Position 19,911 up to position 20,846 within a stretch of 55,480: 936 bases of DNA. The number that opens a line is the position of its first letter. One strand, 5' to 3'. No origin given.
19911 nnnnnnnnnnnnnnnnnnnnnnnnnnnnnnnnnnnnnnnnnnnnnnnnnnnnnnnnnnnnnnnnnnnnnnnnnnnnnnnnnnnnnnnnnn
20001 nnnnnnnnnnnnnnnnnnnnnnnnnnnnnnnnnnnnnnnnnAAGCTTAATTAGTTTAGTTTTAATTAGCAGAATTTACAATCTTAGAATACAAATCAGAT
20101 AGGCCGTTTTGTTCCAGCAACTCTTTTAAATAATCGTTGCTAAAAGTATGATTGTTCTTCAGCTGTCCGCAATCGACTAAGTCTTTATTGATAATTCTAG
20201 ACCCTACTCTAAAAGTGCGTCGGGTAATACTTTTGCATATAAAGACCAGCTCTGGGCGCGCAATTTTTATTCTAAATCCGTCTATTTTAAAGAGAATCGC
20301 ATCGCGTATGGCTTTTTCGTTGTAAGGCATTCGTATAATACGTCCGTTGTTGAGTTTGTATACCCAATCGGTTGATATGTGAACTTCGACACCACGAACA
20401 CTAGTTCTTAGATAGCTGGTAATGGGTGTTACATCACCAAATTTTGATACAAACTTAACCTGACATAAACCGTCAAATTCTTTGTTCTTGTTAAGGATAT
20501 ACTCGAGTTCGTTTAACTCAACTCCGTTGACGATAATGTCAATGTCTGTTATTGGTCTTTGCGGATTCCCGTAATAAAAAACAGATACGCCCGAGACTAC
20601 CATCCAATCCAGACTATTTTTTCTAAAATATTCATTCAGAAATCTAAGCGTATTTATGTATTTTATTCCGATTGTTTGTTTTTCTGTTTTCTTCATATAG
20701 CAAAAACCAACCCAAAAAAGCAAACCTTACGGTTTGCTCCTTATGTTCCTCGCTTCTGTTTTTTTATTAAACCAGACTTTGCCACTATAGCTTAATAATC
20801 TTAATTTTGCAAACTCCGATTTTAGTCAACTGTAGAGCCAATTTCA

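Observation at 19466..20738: Two-gene cassette between tRNA genes: Pol-beta-fold nucleotidyltransferase plus a DNPH1/NDT-like N-glycosidase fused to an RHH-like tail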

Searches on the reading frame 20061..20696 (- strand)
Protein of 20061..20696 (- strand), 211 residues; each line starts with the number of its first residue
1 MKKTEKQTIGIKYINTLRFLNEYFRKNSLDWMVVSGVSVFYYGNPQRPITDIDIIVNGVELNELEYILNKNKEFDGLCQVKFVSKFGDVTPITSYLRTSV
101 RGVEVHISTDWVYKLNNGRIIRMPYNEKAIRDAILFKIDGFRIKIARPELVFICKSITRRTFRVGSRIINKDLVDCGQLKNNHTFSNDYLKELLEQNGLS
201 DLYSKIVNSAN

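Call 4: search_protein_families(library=pfam, proteins=[window:20061-20696:-], max_evalue=1)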
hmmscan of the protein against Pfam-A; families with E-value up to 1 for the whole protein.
window:20061-20696:- (211 aa): 0 families

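Call 5: search_protein_families(library=ncbifam, proteins=[window:20061-20696:-], max_evalue=1)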
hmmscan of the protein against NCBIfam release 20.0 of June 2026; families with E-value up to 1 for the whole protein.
window:20061-20696:- (211 aa): 0 families

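Call 6: search_protein_families(library=padloc, proteins=[window:20061-20696:-], max_evalue=1)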
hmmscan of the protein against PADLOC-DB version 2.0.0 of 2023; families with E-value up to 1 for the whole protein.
window:20061-20696:- (211 aa): 1 family
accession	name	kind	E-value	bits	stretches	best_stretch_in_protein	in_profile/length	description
PDLC02314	AbiEii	-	0.03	11.6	1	15-75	36-96/290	AbiEii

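Call 8: find_homologous_proteins(query=window:20061-20696:-)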
Query window:20061-20696:- (211 aa): 3 proteins with E <= 0.001 among 193 candidates.
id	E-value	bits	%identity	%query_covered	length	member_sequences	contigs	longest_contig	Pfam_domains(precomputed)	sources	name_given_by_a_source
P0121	5.7e-136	468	100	100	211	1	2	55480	-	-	-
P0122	1.4e-51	193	48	93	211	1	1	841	-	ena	-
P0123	1.9e-48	183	45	91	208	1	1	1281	-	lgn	-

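Call 10: search_solved_structures(query=window:20061-20696:-, max_evalue=10, show_alignments=2)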
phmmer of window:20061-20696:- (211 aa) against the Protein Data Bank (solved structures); distinct sequences matched with E-value up to 10: 1.
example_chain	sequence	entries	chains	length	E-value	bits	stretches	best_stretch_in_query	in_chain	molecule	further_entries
6lui_A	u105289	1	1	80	1.7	11.3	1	132-161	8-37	Atherin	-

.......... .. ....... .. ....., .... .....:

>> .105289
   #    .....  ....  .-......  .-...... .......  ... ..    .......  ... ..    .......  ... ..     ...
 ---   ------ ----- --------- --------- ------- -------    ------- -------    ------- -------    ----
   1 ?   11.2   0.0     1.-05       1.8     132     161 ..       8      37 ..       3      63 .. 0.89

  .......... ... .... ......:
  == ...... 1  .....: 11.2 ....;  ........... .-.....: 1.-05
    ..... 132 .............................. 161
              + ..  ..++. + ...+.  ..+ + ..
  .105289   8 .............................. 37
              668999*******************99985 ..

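Call 12: find_encoding_contigs(protein=P0122, flank=5000)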
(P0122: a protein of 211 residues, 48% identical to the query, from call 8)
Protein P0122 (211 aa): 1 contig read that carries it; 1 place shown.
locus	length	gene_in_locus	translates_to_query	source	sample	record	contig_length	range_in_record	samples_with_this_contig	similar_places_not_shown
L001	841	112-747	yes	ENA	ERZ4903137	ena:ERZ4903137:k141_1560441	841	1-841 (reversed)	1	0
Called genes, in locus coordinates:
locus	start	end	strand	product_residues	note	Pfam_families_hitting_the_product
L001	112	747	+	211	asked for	-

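Call 13: find_encoding_contigs(protein=P0123, flank=5000)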
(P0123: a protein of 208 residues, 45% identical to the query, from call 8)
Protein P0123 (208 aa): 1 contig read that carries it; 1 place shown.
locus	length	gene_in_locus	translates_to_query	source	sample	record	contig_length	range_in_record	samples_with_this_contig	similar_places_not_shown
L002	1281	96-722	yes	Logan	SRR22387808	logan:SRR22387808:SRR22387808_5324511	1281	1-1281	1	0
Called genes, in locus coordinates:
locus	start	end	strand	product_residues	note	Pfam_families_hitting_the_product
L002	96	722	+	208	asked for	-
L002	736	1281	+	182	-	?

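Call 39: search_protein_representatives(alignment_id=A2)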
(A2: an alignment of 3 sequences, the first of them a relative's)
Query: 3 sequences, 210 profile positions. Proteins with E-value up to 0.001 (for the whole library): 30; up to 1e-10: 5; up to 1e-30: 4. The best 30 are listed.
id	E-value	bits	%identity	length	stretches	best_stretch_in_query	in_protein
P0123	3.8e-109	379.4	-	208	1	2-210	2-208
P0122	4.0e-107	372.8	-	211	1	1-210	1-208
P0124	5.0e-70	251.6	-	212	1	7-205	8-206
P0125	1.1e-68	247.3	-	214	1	5-208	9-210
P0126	4.1e-12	62.4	-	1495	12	9-39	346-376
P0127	1.8e-07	47.2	-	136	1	17-77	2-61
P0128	2.5e-06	43.5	-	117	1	12-77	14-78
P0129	4.5e-06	42.6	-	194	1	11-195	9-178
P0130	5.7e-06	42.3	-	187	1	12-193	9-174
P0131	9.7e-06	41.6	-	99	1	24-77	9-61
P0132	1.7e-05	40.8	-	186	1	8-198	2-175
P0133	1.8e-05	40.7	-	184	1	8-182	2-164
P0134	1.8e-05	40.6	-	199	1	23-189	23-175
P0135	2.7e-05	40.1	-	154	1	8-163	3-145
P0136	3.5e-05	39.7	-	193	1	8-182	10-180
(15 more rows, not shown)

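Call 41: search_protein_families(library=pfam, alignment_id=A3, max_evalue=0.01)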
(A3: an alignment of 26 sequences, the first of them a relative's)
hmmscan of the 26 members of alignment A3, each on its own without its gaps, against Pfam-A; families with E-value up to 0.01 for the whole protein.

A. member 1, P0121 (211 aa): 0 families

B. families by the number of members that match (of 26 scanned): 7 families
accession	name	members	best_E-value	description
PF09970.15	DUF2204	14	1e-12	Nucleotidyl transferase of unknown function (DUF2204)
PF14907.12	NTP_transf_5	12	3.4e-14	Uncharacterised nucleotidyltransferase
PF19502.5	DUF6036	12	5.7e-09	Nucleotidyltransferase of unknown function (DUF6036)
PF10706.15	Aminoglyc_resit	10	2.2e-08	Aminoglycoside-2''-adenylyltransferase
PF08843.17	AbiEii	8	5.6e-08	Nucleotidyl transferase AbiEii toxin, Type IV TA system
PF23942.1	DUF7277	1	5.5e-05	Domain of unknown function (DUF7277)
PF18765.7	Polbeta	1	0.0042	Polymerase beta, Nucleotidyltransferase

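Call 43: find_encoding_contigs(protein=P0124, flank=5000)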
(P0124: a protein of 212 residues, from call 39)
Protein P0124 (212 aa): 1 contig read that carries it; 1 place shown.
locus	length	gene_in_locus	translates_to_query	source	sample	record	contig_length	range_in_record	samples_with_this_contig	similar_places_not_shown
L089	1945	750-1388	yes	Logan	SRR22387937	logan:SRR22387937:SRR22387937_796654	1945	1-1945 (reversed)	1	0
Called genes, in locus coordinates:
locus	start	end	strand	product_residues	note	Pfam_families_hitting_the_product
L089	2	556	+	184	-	?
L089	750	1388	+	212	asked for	-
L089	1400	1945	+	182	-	?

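Call 49: predict_structure(alignment_id=A3)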
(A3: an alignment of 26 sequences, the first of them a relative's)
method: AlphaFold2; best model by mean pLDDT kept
length: 211 residues; sequences in the alignment: 26
mean_pLDDT: 92.7   pTM: 0.88
mean pLDDT of the five models: 92.7, 92.1, 92.1, 91.6, 91.2
residues with pLDDT >= 90: 173; 70-90: 30; 50-70: 7; < 50: 1
segments of 3 or more residues with pLDDT < 50: none
pLDDT, mean of each block of 10 residues (from residue 1): 66 97 98 97 91 97 98 98 86 97 98 93 94 96 97 93 94 94 95 90 80 64
secondary structure, 60 per line:
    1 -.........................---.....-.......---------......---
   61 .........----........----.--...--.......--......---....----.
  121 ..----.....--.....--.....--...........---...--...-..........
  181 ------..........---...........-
elements in order: H2-26 E30-34 H36-42 E52-57 H61-69 E74-81 E89-91 E94-100 E103-108 E112-115 E120-122 H127-131 E134-138 E141-145 H148-158 E162-164 E167-169 H171-180 H187-196 H200-210

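Call 52: fold_search(model_id=the predicted structure, library=pdb)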
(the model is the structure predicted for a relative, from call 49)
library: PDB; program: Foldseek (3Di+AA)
matches with E <= 10: 370; with E <= 0.001: 18
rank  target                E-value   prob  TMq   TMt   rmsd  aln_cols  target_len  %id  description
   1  8an5_B                2.3e-07  1.00  0.62  0.69   5.1       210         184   15  MenAT1 toxin-antitoxin complex (rv0078a-rv0078b) from Mycobacterium tuberculosis H37Rv (released 2023-08-02)
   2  8an4_B                5.9e-07  1.00  0.62  0.68   5.2       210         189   16  MenT1 toxin (rv0078a) from Mycobacterium tuberculosis H37Rv (released 2023-08-02)
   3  8an4_A                1.1e-06  1.00  0.60  0.64   5.5       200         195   14  MenT1 toxin (rv0078a) from Mycobacterium tuberculosis H37Rv (released 2023-08-02)
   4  8an5_A                1.6e-06  1.00  0.61  0.66   5.2       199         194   15  MenAT1 toxin-antitoxin complex (rv0078a-rv0078b) from Mycobacterium tuberculosis H37Rv (released 2023-08-02)
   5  8rr5                  3.5e-06  1.00  0.59  0.69   5.1       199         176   14  MenT1 toxin (rv0078a) from Mycobacterium tuberculosis H37Rv, phosphorylated at T39 (released 2024-09-11)
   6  2ewr                  7.0e-06  1.00  0.51  0.67   3.5       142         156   17  Crystal structure of a putative nucleotidyltransferase (tm1012) from Thermotoga maritima at 1.60 A resolution (released 2005-12-06)
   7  2fcl                  6.6e-05  1.00  0.52  0.67   3.3       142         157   17  Crystal structure of a putative nucleotidyltransferase (tm1012) from Thermotoga maritima at 1.35 A resolution (released 2006-03-14)
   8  4hx0                  9.9e-05  1.00  0.48  0.61   3.3       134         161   18  Crystal structure of a putative nucleotidyltransferase (TM1012) from Thermotoga maritima at 1.87 A resolution (released 2013-09-11)
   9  5uvd                  1.1e-04  1.00  0.48  0.47  10.2       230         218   16  Crystal structure of an antigenic nucleotidyltransferase-like protein from Paracoccidioides brasiliensis (released 2018-01-31)
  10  4ok0_B                3.1e-04  1.00  0.38  0.36  11.8       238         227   14  Crystal structure of putative nucleotidyltransferase from H. pylori (released 2014-04-09)
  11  4o8s                  4.2e-04  0.99  0.36  0.33  11.2       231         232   15  Crystal structure of JHP933 from Helicobacter pylori (released 2014-09-10)
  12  4fo1_A                4.7e-04  1.00  0.47  0.60   5.7       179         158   13  Crystal structure of lincosamide antibiotic adenylyltransferase LnuA, apo (released 2012-07-04)
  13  5kqj_MODEL_1_A        6.2e-04  1.00  0.52  0.58   6.6       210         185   13  Solution Structure of Antibiotic-Resistance Factor ANT(2'')-Ia Reveals Substrate-Regulated Conformation Dynami (released 2017-07-12)
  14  7c46                  7.0e-04  1.00  0.41  0.32   9.5       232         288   11  Crystal Structure of Rv1045 toxin point variant K189A (released 2021-05-26)
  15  4ok0_A                7.0e-04  1.00  0.38  0.36   9.1       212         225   15  Crystal structure of putative nucleotidyltransferase from H. pylori (released 2014-04-09)
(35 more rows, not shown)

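Call 63: find_encoding_contigs(protein=P0129, flank=3000, max_places=4)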
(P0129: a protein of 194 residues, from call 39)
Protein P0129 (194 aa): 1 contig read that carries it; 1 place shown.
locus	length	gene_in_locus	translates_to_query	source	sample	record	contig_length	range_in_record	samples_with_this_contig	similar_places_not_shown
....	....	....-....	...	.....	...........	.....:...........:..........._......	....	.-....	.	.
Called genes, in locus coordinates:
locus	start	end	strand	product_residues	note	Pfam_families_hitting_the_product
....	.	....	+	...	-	?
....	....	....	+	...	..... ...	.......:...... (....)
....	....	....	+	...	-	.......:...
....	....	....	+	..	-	?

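Call 64: find_encoding_contigs(protein=P0130, flank=3000, max_places=4)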
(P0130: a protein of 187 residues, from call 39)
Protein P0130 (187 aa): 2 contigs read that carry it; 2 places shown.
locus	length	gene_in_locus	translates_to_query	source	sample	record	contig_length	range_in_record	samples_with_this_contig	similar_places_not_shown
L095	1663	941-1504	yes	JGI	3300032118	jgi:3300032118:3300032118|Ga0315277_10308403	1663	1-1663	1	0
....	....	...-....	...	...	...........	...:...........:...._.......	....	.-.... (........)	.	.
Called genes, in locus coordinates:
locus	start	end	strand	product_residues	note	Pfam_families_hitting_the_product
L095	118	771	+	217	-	PF00702:Hydrolase, PF13419:HAD_2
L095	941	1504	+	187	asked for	PF09970:DUF2204 (weak), PF14907:NTP_transf_5 (weak), PF19502:DUF6036 (weak)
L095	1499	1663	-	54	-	?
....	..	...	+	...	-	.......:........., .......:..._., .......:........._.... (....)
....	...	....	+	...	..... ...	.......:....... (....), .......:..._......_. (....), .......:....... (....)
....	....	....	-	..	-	?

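Call 75: find_related_loci(query=A5, collection=metagenome_contigs, flank=4000)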
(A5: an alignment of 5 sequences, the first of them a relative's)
Query A5 (211 aa) in metagenome_contigs; peptide patterns used: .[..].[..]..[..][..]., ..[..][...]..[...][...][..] (x = any residue, [..] = any of these).
139 stretches matched a pattern; 2 encode a relative of the query (tblastn E <= 1e-3); 2 distinct loci.
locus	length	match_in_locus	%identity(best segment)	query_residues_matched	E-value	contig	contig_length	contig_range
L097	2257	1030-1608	44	15-207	8e-54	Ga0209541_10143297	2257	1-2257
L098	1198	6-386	51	82-207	3e-39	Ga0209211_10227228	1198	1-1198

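Call 76: find_related_loci(query=A5, collection=viral_contigs, flank=4000)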
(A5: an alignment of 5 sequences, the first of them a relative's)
Query A5 (211 aa) in viral_contigs; peptide patterns used: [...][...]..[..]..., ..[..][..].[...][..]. (x = any residue, [..] = any of these).
56 stretches matched a pattern, but none encodes a relative of the query by tblastn (E <= 1e-3).

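Call 83: search_solved_structures(query=A3, max_evalue=10, show_alignments=4)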
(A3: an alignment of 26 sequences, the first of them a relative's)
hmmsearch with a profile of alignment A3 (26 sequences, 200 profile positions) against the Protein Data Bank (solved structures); distinct sequences matched with E-value up to 10: 13.
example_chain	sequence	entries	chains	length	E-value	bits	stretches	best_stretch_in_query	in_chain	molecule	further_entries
4hx0_A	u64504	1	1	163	4.6e-16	62.3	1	9-138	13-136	Putative nucleotidyltransferase TM1012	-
2ewr_A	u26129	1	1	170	5.2e-16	62.2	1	9-138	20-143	hypothetical protein TM1012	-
2fcl_A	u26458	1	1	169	5.3e-16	62.2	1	9-138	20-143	hypothetical protein TM1012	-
5uvd_A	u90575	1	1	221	3.7e-13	52.8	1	3-166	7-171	Nucleotidyltransferase-like protein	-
8an4_A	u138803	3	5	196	2e-09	40.7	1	7-181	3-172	Bacterial toxin | Nucleotidyl transferase AbiEii/AbiGii toxin family protein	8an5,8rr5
4fo1_A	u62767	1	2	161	7.2e-07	32.3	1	1-164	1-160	Lincosamide resistance protein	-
4wh5_A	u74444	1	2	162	7.4e-07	32.3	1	1-164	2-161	Lincosamide resistance protein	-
8p5g_A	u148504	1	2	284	0.84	12.5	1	28-85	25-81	Serine/threonine-protein kinase ULK1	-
8p5h_A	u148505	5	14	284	0.85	12.5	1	28-85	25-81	Serine/threonine-protein kinase ULK1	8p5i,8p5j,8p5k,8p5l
9f32_A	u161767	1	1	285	0.85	12.5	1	28-85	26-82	Serine/threonine-protein kinase ULK1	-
6mnh_A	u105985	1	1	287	0.86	12.5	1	28-85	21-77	Serine/threonine-protein kinase ULK1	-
8sv9_A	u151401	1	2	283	1.4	11.8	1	28-85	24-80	Serine/threonine-protein kinase ULK1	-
9se8_A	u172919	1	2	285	1.4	11.8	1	28-85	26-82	Serine/threonine-protein kinase ULK1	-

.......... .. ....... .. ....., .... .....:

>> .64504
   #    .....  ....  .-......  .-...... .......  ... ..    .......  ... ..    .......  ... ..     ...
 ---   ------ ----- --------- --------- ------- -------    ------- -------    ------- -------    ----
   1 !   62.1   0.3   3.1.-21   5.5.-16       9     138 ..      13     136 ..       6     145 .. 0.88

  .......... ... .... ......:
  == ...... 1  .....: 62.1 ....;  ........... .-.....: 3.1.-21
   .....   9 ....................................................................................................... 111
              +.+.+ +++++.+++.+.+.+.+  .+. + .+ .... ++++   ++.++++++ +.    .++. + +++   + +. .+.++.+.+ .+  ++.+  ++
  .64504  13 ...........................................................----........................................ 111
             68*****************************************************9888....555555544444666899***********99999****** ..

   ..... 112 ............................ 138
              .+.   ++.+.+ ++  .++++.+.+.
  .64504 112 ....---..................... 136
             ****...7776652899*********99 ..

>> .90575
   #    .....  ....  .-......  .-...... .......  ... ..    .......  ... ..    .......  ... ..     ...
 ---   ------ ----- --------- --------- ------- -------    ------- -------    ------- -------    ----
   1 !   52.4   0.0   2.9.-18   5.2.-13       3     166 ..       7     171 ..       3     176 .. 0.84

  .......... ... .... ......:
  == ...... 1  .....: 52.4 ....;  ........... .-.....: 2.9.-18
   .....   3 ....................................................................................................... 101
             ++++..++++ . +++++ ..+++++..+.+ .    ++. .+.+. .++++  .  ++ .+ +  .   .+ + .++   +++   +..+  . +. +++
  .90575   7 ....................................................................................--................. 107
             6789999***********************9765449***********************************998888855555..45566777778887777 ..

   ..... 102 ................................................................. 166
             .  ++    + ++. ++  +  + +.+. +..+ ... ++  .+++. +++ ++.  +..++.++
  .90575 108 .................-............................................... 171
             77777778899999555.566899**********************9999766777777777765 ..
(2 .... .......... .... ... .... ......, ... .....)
